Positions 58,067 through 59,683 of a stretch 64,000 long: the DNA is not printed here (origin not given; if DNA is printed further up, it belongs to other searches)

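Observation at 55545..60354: Four-gene minus-strand cassette (Lys-rich coiled coil, small beta-rich protein, SEC-C/Swt1-HEPN, wHTH-PIN-coiled-coil-2TM): candidate undescribed defence or abortive-infection system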

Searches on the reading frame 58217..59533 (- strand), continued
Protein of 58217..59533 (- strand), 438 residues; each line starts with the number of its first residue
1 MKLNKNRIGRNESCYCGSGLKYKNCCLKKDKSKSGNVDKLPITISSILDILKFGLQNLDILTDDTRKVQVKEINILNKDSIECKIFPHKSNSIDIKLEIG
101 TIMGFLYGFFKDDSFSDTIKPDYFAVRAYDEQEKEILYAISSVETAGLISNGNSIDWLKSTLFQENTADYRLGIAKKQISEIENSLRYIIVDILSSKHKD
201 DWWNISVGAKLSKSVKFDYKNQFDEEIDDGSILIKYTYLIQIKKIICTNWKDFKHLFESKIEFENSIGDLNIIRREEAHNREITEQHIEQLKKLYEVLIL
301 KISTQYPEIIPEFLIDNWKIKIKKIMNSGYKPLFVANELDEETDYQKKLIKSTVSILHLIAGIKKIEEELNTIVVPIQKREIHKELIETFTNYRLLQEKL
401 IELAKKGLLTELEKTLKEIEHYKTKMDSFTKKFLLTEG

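Call 75: find_encoding_contigs(protein=P0116, flank=10000, max_places=2)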
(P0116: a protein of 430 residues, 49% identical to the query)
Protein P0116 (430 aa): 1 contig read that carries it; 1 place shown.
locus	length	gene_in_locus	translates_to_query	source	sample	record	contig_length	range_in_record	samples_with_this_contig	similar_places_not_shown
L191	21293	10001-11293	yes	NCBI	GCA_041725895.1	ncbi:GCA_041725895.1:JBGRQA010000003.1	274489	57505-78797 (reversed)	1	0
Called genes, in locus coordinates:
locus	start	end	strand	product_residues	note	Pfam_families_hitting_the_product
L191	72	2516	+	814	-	PF02706:Wzz (faint), PF13807:GNVR, PF01656:CbiA (weak), PF13614:AAA_31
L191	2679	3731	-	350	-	-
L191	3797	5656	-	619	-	PF02543:Carbam_trans_N, PF16861:Carbam_trans_C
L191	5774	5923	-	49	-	PF19451:DUF5989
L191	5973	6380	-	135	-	PF19588:SxtJ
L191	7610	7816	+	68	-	-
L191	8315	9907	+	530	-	-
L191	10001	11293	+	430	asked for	PF02810:SEC-C, PF18731:HEPN_Swt1 (faint)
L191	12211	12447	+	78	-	-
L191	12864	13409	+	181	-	PF06445:GyrI-like, PF14526:Cass2 (weak)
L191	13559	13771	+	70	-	PF06940:DUF1287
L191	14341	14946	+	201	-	-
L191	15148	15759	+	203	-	PF06940:DUF1287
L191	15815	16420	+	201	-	-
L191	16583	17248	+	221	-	PF26757:DUF8250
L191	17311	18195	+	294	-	PF00753:Lactamase_B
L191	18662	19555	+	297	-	PF19147:DUF5829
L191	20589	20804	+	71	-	-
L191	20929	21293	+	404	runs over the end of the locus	PF05147:LANC_like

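Call 76: find_encoding_contigs(protein=P0141, flank=10000, max_places=2)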
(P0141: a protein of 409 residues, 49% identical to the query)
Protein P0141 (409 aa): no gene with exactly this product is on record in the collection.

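Call 77: find_encoding_contigs(protein=P0097, flank=10000, max_places=3)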
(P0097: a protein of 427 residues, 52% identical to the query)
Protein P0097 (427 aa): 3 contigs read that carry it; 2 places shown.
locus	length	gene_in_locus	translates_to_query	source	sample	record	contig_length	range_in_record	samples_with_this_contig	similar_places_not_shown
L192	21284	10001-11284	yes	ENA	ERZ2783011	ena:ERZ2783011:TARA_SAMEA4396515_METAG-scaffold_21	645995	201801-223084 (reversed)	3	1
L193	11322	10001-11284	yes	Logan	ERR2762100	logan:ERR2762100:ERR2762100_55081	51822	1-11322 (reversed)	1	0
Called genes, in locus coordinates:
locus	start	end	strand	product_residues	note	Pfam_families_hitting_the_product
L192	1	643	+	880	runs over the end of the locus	PF01411:tRNA-synt_2c, PF07973:tRNA_SAD, PF02272:DHHA1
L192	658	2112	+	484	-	PF02934:GatB_N, PF02637:GatB_Yqey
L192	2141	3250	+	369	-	PF00578:AhpC-TSA, PF08534:Redoxin, PF00085:Thioredoxin (weak), PF13098:Thioredoxin_2 (weak), PF13905:Thioredoxin_8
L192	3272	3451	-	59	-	-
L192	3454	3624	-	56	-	-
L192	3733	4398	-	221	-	PF08713:DNA_alkylation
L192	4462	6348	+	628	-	PF01433:Peptidase_M1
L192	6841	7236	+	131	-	PF18291:HU-HIG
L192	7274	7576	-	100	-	-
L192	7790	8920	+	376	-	PF02899:Phage_int_SAM_1 (weak), PF13495:Phage_int_SAM_4, PF00589:Phage_integrase, PF22823:MrpR_C_cat (weak)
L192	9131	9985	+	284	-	-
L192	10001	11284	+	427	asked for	PF02810:SEC-C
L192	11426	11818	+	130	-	PF09346:SMI1_KNR4, PF14567:SUKH_5 (weak), PF14568:SUKH_6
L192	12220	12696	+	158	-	-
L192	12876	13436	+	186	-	-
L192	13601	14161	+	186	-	PF08719:NADAR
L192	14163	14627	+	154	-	-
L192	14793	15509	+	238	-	-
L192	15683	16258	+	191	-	-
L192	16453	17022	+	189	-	-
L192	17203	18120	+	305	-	-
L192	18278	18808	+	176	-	-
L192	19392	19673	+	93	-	-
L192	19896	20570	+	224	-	PF14094:DUF4272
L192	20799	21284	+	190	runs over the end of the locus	-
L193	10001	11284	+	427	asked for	PF02810:SEC-C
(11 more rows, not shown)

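Call 107: search_protein_families(library=padloc, proteins=[L178:6024-9992:+, L178:11341-12360:+, L191:8315-9907:+, L192:9131-9985:+, L001:11424-12503:+], max_evalue=0.01)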
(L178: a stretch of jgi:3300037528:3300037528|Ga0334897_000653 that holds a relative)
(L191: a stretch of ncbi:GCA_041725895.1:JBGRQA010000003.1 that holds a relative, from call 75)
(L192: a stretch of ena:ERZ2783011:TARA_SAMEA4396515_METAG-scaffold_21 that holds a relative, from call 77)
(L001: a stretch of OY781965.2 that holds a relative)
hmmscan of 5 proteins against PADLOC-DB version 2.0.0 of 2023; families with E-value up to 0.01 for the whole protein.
L178:6024-9992:+ (1322 aa): 62 families (the best 25 are shown)
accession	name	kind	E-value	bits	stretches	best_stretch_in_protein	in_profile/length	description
PDLC03609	REase_MTase_IIG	-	3.6e-294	976.6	2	1-592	1-555/1066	Type IIG restriction enzyme-methyltransferase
PDLC03604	REase_MTase_IIG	-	4.3e-95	317.6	3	817-1259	532-1003/1011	Type IIG restriction enzyme-methyltransferase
PDLC03629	REase_MTase_IIG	-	4.6e-89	297.6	3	817-1200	568-967/1182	Type IIG restriction enzyme-methyltransferase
PDLC03335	MTase_II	-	1.1e-73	247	2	805-1202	180-575/607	Type II methyltransferase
PDLC03612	REase_MTase_IIG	-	1e-52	177.6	4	819-1216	806-1203/1247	Type IIG restriction enzyme-methyltransferase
PDLC03313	MTase_II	-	7.9e-35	118.4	1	814-1202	139-519/563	Type II methyltransferase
PDLC02643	DrmMI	-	2.3e-33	113.2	3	522-570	670-718/1347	DrmMI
PDLC03596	REase_MTase_IIG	-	1.7e-30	103.8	2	815-1215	707-1101/1148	Type IIG restriction enzyme-methyltransferase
PDLC02521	PglX|PglXI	-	3e-28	96.3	2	412-681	247-479/1174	PglX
PDLC03226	MTase_II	-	1.4e-27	94.6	2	958-1227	299-562/579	Type II methyltransferase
PDLC03601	REase_MTase_IIG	-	2.9e-26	89.6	3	819-938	673-788/1110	Type IIG restriction enzyme-methyltransferase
PDLC03627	REase_MTase_IIG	-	6.4e-25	85.1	2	404-557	344-491/1136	Type IIG restriction enzyme-methyltransferase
PDLC03630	REase_MTase_IIG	-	1e-24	84.5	3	812-935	598-733/1100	Type IIG restriction enzyme-methyltransferase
PDLC02525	PglX|PglXI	-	3.7e-24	83.3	2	412-555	231-356/607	PglX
PDLC02641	DrmMI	-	1.7e-23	80.5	2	412-555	242-375/1161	DrmMI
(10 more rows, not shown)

L178:11341-12360:+ (339 aa): 40 families (the best 25 are shown)
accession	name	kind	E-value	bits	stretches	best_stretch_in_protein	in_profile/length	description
PDLC04851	PDC-S05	-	5.8e-148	490.5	1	3-325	8-330/342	-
PDLC04853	PDC-S05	-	1.4e-145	482.6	1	2-336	2-333/336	-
PDLC04852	PDC-S05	-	5.3e-140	464.2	1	3-337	9-340/346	-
PDLC04843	PDC-S05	-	1.1e-133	443.5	1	3-326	4-320/330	-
PDLC04868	PDC-S05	-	2.2e-129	429.4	1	3-319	4-322/335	-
PDLC04871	PDC-S05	-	1.7e-121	404.4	1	4-311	130-439/468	-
PDLC04864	PDC-S05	-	2.6e-116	385.8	1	60-336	2-273/277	-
PDLC04870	PDC-S05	-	4.1e-92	305.4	1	3-207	7-209/214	-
PDLC04876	PDC-S05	-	4.4e-75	249.2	1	3-167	6-171/174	-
PDLC04854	PDC-S05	-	1.7e-61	205.5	1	2-177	1-179/212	-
PDLC04872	PDC-S05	-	1.8e-61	204.4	1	1-138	1-138/152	-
PDLC04964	PDC-S23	-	2e-60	202.7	1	2-169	1-171/331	-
PDLC04965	PDC-S23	-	2e-59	199.6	1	1-201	1-204/327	-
PDLC04858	PDC-S05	-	1.4e-54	181.6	1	1-135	1-132/138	-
PDLC04879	PDC-S05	-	5.8e-53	178.2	1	1-133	1-130/285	-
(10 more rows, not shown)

L191:8315-9907:+ (530 aa): 0 families

L192:9131-9985:+ (284 aa): 0 families

L001:11424-12503:+ (359 aa): 1 family
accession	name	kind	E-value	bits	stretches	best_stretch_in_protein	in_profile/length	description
PDLC00011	DruD1|DruD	-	0.0027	15.1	1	148-221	24-93/316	Unknown function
